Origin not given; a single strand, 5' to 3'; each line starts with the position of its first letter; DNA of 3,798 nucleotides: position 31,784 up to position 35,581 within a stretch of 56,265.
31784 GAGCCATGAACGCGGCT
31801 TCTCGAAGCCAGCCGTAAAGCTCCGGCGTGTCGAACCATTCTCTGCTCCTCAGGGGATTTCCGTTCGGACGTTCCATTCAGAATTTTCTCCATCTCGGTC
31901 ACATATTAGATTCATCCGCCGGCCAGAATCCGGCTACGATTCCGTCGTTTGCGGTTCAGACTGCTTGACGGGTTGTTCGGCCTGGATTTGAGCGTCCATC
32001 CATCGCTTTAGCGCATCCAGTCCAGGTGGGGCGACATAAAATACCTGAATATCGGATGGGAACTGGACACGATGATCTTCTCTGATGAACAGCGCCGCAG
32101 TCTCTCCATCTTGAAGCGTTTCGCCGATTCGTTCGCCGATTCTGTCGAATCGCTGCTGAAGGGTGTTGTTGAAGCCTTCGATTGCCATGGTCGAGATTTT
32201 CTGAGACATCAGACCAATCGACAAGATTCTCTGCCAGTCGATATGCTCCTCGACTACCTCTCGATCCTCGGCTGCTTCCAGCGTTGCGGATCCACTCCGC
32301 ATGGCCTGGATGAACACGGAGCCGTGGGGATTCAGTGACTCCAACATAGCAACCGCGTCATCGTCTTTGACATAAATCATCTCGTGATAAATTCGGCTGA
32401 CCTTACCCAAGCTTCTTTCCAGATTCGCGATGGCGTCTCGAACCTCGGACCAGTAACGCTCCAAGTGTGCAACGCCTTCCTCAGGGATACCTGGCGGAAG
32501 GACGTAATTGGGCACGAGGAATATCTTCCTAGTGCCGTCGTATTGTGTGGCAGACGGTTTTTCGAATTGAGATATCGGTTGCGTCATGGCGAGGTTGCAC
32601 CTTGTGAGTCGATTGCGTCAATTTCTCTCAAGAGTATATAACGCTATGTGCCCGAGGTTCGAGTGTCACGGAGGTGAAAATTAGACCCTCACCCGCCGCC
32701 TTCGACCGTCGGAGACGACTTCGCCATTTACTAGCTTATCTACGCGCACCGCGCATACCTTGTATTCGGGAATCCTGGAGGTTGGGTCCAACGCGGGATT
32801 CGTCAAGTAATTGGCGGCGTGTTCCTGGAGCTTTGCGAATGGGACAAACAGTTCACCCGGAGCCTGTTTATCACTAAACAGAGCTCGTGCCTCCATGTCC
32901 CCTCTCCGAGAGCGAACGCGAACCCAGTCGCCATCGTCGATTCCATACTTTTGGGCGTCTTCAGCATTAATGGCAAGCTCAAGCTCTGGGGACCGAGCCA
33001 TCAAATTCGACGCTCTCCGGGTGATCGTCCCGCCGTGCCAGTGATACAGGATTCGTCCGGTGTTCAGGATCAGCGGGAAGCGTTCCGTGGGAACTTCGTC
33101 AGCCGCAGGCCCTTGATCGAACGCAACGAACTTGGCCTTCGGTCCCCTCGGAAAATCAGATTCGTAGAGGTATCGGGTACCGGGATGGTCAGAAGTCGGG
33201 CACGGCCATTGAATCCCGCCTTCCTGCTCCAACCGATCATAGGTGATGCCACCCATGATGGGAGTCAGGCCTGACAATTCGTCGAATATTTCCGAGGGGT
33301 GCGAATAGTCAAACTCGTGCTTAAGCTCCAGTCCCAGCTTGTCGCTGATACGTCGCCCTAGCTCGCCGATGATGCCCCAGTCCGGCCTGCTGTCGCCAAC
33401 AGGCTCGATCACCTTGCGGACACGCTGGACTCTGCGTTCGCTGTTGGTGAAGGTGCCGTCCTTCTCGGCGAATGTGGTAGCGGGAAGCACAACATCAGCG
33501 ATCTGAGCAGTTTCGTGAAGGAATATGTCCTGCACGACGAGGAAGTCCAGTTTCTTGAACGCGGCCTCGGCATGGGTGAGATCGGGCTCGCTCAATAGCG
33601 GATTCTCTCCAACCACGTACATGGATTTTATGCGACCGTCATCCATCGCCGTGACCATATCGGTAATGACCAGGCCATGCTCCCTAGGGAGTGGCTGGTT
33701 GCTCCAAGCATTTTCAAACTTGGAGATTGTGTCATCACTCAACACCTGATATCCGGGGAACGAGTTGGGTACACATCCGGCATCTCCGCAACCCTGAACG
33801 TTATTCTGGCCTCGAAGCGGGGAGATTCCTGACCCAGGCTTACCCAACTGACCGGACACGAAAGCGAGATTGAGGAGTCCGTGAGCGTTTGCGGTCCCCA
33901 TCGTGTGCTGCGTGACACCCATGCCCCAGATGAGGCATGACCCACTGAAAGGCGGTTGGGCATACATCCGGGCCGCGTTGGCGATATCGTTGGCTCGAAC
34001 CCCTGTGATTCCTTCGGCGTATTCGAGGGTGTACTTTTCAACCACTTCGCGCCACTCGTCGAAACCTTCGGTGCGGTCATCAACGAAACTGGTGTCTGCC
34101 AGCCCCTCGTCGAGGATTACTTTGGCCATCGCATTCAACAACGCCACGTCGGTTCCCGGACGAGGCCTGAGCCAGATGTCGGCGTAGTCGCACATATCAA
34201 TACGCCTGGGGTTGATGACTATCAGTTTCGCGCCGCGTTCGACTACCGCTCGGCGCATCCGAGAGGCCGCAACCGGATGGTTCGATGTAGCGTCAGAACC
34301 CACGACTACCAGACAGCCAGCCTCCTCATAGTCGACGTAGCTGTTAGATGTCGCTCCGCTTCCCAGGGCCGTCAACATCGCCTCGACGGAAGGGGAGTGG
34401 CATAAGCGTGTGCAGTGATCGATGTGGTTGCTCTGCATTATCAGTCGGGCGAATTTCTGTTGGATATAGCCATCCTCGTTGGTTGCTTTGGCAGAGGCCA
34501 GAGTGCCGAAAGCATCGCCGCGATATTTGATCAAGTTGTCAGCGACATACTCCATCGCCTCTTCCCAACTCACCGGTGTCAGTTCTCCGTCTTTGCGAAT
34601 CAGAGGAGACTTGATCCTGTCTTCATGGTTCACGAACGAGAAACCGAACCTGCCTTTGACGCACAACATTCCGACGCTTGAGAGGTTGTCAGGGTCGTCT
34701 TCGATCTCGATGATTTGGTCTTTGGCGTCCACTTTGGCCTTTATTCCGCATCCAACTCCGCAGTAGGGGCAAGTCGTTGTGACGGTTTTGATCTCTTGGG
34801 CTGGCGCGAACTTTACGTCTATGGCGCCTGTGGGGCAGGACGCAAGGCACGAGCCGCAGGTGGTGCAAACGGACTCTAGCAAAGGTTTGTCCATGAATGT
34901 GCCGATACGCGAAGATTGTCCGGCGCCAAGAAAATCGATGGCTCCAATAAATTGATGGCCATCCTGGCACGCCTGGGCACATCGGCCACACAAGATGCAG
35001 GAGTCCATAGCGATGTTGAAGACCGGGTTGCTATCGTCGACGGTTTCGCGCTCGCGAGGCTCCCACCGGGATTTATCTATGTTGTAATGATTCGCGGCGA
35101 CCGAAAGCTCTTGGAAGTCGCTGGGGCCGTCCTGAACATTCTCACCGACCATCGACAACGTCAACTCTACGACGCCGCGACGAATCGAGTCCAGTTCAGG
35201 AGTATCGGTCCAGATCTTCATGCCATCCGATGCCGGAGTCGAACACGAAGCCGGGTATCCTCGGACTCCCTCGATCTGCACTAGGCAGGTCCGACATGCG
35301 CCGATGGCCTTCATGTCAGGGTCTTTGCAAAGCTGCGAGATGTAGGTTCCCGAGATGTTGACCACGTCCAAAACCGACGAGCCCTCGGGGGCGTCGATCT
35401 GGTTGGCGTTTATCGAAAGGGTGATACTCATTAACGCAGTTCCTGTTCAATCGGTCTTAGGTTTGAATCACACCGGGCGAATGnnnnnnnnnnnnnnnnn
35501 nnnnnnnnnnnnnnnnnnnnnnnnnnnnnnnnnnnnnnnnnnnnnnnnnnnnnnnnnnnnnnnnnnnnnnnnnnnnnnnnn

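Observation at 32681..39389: Tungsten-type AOR gene nested into an FdsGBA/NuoEF-type formate dehydrogenase operon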

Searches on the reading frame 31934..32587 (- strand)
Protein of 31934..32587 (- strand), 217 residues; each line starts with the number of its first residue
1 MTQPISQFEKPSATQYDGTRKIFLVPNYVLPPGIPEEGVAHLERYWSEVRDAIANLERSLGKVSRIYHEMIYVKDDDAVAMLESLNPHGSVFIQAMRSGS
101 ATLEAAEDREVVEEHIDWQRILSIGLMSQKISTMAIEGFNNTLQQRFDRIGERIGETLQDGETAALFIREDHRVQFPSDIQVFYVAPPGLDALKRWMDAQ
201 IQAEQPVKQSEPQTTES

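Call 4: search_protein_families(library=pfam, proteins=[window:31934-32587:-])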
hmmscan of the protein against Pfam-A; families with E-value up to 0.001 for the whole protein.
window:31934-32587:- (217 aa): 0 families

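Call 5: search_protein_families(library=ncbifam, proteins=[window:31934-32587:-])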
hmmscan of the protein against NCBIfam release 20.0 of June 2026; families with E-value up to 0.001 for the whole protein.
window:31934-32587:- (217 aa): 0 families

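Call 56: search_protein_families(library=pfam, proteins=[window:31934-32587:-], max_evalue=5)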
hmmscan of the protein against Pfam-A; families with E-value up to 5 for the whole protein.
window:31934-32587:- (217 aa): 1 family
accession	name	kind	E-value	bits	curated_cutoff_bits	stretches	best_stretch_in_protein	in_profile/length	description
PF13556.12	HTH_30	-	0.031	14.5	27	1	141-165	27-51/59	PucR C-terminal helix-turn-helix domain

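Call 58: find_homologous_proteins(query=window:31934-32587:-, max_evalue=0.00001)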
Query window:31934-32587:- (217 aa): 514 proteins with E <= 0.00001 among 979 candidates; the best 120 are listed.
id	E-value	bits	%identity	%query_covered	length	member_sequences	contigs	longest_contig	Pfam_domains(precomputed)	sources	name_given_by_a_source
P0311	6.0e-135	465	96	100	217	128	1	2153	-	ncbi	-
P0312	2.9e-117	407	85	100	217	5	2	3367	-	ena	-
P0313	1.2e-116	405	84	98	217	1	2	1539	-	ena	-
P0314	2.3e-116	404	84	100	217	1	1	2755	-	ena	-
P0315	8.4e-115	399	83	100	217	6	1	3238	-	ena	-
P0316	7.6e-114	396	81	99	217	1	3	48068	-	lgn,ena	-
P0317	6.0e-109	380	79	100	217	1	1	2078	-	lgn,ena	-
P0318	1.9e-108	379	78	100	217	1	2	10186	-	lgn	-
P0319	2.1e-104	365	75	100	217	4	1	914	-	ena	-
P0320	1.0e-101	356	100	76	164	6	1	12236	-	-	-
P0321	5.5e-99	348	70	100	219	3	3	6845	-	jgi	jgi:hypothetical protein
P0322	1.6e-98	346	70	100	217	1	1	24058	-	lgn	-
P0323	6.8e-84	298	65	94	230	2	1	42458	-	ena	-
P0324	1.1e-82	294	61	100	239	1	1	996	-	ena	-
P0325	3.1e-82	293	64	97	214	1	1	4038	-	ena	-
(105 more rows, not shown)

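Call 66: predict_structure(alignment_id=A2)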
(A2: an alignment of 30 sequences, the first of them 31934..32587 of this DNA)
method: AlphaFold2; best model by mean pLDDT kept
length: 217 residues; sequences in the alignment: 30
mean_pLDDT: 87.8   pTM: 0.82
mean pLDDT of the five models: 87.8, 86.7, 86.5, 85.9, 84.5
residues with pLDDT >= 90: 165; 70-90: 24; 50-70: 6; < 50: 22
segments of 3 or more residues with pLDDT < 50: 1-10, 206-217
pLDDT, mean of each block of 10 residues (from residue 1): 45 75 95 89 96 94 96 92 92 91 95 96 89 96 98 96 96 95 96 93 60 41
secondary structure, 60 per line:
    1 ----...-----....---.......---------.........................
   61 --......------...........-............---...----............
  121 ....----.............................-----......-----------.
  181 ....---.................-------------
elements in order: H13-16 E20-26 H36-60 E63-68 H75-85 H87-98 E102-104 H109-124 H129-157 E163-168 E180-184 H188-204

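Call 68: fold_search(model_id=the predicted structure, library=pdb)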
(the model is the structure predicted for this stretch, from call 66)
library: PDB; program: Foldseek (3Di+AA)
matches with E <= 10: 363; with E <= 0.001: 0
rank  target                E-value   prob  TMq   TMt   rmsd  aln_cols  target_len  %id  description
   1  3wql_D                1.3e-02  0.25  0.22  0.18  17.6       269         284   10  Crystal structure of Rv3378c with Mg2+ and PPi (released 2014-02-19)
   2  8gbj_X                3.4e-02  0.20  0.21  0.20  13.0       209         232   15  Cryo-EM structure of a human BCDX2/ssDNA complex (released 2023-06-21)
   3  9q23_X                4.1e-02  0.21  0.25  0.23  14.2       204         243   14  DX2-CX3-RAD51 structure in the intermediate state (released 2026-03-04)
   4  8ouy_D                5.3e-02  0.14  0.20  0.19  13.8       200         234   14  Human RAD51B-RAD51C-RAD51D-XRCC2 (BCDX2) complex, 3.4 A resolution (released 2023-06-21)
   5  9ql0_A                6.0e-02  0.07  0.13  0.10  20.8       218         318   13  E. coli IspH crystallized in the presence of adenosine hemisulfate (released 2026-04-08)
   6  9q29_X                6.8e-02  0.21  0.26  0.25  14.2       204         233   15  DX2-CX3 structure capping RAD51 filament (released 2026-03-04)
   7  4cmw_A                6.8e-02  0.16  0.23  0.19  17.9       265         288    9  Crystal structure of Rv3378c (released 2014-02-19)
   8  5w6l_B                1.0e-01  0.33  0.28  0.15   8.0       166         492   14  Crystal Structure of RRSP, a MARTX Toxin Effector Domain from Vibrio vulnificus CMCP6 (released 2018-06-27)
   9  4cmv_B                1.0e-01  0.14  0.22  0.19  17.5       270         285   11  Crystal structure of Rv3378c (released 2014-02-19)
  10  3wql_B                1.1e-01  0.12  0.22  0.19  17.1       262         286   11  Crystal structure of Rv3378c with Mg2+ and PPi (released 2014-02-19)
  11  3szu_A                1.1e-01  0.04  0.11  0.08  18.0       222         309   12  IspH:HMBPP complex structure of E126Q mutant (released 2011-11-30)
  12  3f7t_A                1.2e-01  0.05  0.13  0.10  19.7       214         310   13  Structure of active IspH shows a novel fold with a [3Fe-4S] cluster in the catalytic centre (released 2009-07-07)
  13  8gbj_D                1.6e-01  0.10  0.20  0.16  13.3       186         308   10  Cryo-EM structure of a human BCDX2/ssDNA complex (released 2023-06-21)
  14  9q25_G                1.6e-01  0.08  0.18  0.15  14.9       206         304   12  DX2-CX3-RAD51 in the closed state (released 2026-03-04)
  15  3t0f_A                1.6e-01  0.03  0.10  0.08  20.3       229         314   12  IspH:HMBPP (substrate) structure of the E126D mutant (released 2011-11-30)
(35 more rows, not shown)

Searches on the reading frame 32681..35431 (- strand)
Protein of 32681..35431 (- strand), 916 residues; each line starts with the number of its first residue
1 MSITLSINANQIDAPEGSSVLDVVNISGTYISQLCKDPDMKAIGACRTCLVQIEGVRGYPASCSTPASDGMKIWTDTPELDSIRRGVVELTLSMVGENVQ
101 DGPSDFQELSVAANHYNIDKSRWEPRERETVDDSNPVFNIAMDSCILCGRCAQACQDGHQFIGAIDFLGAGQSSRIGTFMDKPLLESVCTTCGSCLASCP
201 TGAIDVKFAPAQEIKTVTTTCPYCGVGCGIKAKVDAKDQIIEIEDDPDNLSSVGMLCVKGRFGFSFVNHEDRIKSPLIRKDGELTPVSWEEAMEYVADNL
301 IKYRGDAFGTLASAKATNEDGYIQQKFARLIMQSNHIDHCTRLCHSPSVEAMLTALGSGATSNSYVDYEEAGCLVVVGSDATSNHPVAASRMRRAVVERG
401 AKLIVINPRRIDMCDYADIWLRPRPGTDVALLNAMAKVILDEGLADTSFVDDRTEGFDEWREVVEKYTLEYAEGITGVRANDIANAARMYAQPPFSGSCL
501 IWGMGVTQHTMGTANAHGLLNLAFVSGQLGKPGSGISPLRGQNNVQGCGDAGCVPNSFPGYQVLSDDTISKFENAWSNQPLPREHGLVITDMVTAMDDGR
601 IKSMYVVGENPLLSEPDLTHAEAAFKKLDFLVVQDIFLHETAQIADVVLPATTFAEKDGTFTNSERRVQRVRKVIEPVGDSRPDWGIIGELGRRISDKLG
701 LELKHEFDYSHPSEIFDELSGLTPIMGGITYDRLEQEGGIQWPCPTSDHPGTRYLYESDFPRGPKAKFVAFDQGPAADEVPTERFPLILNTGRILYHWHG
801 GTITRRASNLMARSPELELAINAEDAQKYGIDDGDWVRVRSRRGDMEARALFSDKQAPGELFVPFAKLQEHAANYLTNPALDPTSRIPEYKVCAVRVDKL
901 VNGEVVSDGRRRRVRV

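Call 4: search_protein_families(library=pfam, proteins=[window:32681-35431:-])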
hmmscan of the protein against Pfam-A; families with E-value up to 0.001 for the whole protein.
window:32681-35431:- (916 aa): 12 families
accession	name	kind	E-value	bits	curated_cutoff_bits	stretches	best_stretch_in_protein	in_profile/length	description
PF00384.28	Molybdopterin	-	7e-71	239.5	24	1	272-693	1-352/353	Molybdopterin oxidoreductase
PF01568.27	Molydop_binding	-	1.3e-30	106.1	26.8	1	787-894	1-110/110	Molydopterin dinucleotide binding domain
PF13510.11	Fer2_4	-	7.1e-17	61.7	22.8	1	2-77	3-81/82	2Fe-2S iron-sulfur cluster binding domain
PF04879.21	Molybdop_Fe4S4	-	4.4e-16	59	22.7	1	215-269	2-55/55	Molybdopterin oxidoreductase Fe4S4 domain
PF00037.32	Fer4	-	6.6e-07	29.3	21.1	1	186-205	5-24/24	4Fe-4S binding domain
PF13183.11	Fer4_8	-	2.2e-06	28.6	27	0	133-157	46-66/68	4Fe-4S dicluster domain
PF12838.12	Fer4_7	-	4.6e-06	27.4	27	0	130-156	23-49/52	4Fe-4S dicluster domain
PF13237.11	Fer4_10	-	8.5e-06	26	25.5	0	187-228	7-48/53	4Fe-4S dicluster domain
PF14697.11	Fer4_21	-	1.1e-05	25.9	35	1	140-205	3-58/59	4Fe-4S dicluster domain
PF13187.11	Fer4_9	-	0.00015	22.1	27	1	145-204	2-52/52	4Fe-4S dicluster domain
PF13534.11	Fer4_17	-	0.00027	21.8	22.2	0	140-157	41-58/61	4Fe-4S dicluster domain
PF22117.2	Fer4_Nqo3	-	0.00028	21.4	27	1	136-204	2-66/67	NADH-quinone oxidoreductase subunit 3, ferredoxin-like domain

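Call 5: search_protein_families(library=ncbifam, proteins=[window:32681-35431:-])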
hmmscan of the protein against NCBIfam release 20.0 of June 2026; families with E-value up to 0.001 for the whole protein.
window:32681-35431:- (916 aa): 39 families (the best 25 are shown)
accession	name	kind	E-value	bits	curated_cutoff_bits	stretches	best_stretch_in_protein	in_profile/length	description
TIGR01591.1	Fdh-alpha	equivalog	1.1e-234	780.5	666.25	1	219-897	1-672/672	formate dehydrogenase subunit alpha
NF047855.1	AssmNtatRedNasC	equivalog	7.8e-157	523.6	1100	1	211-898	15-707/708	assimilatory nitrate reductase catalytic subunit NasC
NF041323.1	Nitr_red_NasA_Halo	equivalog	1.2e-108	364.5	1000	1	224-897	3-672/673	assimilatory nitrate reductase NasA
NF010055.0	PRK13532.1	equivalog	2.2e-92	310.7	904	3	200-454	26-291/830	nitrate reductase catalytic subunit NapA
TIGR01706.1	NAPA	equivalog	1.6e-87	294.7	930.55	3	456-694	327-570/830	periplasmic nitrate reductase subunit alpha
TIGR01701.1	Fdhalpha-like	subfamily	8e-83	278.9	582.15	1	269-898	96-742/744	FdhF/YdeP family oxidoreductase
TIGR01553.1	formate-DH-alph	equivalog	1.6e-81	274.4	814.2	4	197-455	28-305/1009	formate dehydrogenase-N subunit alpha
TIGR01973.1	NuoG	equivalog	3.7e-78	263.8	470.05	1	6-690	2-605/606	NADH-quinone oxidoreductase subunit NuoG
NF005895.0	PRK07860.1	equivalog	6.2e-71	239.5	802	2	3-438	18-458/811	NADH-quinone oxidoreductase subunit G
NF041513.1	formate_DH_Act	exception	2.5e-70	237.5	1400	4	192-451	20-292/1067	formate dehydrogenase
NF012032.0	PRK15488.1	equivalog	1.3e-57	195.4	694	1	185-695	9-527/759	thiosulfate reductase PhsA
TIGR02166.1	dmsA_ynfE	subfamily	6.9e-44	150.1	777.7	2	206-701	33-559/794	DMSO/selenate family reductase complex A subunit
TIGR00509.1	bisC_fam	subfamily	1.1e-42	146.2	1017.55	2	394-696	198-511/772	molybdopterin guanine dinucleotide-containing S/N-oxide reductase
NF040763.1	FeFe_hydrog_A6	exception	6.4e-42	143.7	765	1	3-207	1-208/571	NADH-dependent [FeFe] hydrogenase, group A6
TIGR02693.1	arsenite_ox_L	equivalog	8.3e-40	136.5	359.05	1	268-896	111-802/806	arsenate reductase (azurin) large subunit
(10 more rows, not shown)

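Call 21: search_solved_structures(query=window:32681-35431:-, max_evalue=1e-40)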
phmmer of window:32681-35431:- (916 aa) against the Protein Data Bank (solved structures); distinct sequences matched with E-value up to 1e-40: 34.
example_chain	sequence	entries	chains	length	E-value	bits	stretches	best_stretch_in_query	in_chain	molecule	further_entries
7vw6_A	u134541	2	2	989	6.3e-208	696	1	3-897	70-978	Formate dehydrogenase | Tungsten-containing formate dehydrogenase alpha subunit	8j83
7e5z_A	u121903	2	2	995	6.5e-208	695.9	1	3-897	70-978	Formate dehydrogenase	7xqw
6tg9_A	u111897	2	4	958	2.2e-193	647.9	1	3-898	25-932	Formate dehydrogenase subunit alpha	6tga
9wxb_B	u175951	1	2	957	6.4e-192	643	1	3-898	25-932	Formate dehydrogenase alpha subunit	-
7qv7_S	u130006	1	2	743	5.3e-184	616.8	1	216-759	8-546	Hydrogen dependent carbon dioxide reductase subunit FdhF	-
9t1s_L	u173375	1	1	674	3.1e-182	611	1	213-900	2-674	formate dehydrogenase (coenzyme F420)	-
8rqz_C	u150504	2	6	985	1.1e-178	599.2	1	211-900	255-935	Probable oxidoreductase YjgC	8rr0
9gzq_A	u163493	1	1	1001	1.2e-178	599.1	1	211-900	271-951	Probable oxidoreductase YjgC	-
7bkb_D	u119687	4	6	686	1.7e-162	545.7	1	213-900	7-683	Formate dehydrogenase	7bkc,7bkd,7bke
1aa6_A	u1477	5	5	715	6.2e-155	520.6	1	215-902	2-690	FORMATE DEHYDROGENASE H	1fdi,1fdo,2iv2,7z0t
2jio_A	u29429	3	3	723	1.1e-99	337.8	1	215-899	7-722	PERIPLASMIC NITRATE REDUCTASE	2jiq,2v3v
2jim_A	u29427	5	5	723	5.1e-99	335.6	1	215-899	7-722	PERIPLASMIC NITRATE REDUCTASE | PROTEIN (PERIPLASMIC NITRATE REDUCTASE)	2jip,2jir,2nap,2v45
9vap_A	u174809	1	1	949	1.8e-70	241.1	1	211-580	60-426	Formate dehydrogenase molybdopterin-binding subunit FdhA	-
1ogy_A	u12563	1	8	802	1.9e-69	237.8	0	211-454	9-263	PERIPLASMIC NITRATE REDUCTASE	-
2nya_A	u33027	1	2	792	1.3e-67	231.6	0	455-695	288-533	Periplasmic nitrate reductase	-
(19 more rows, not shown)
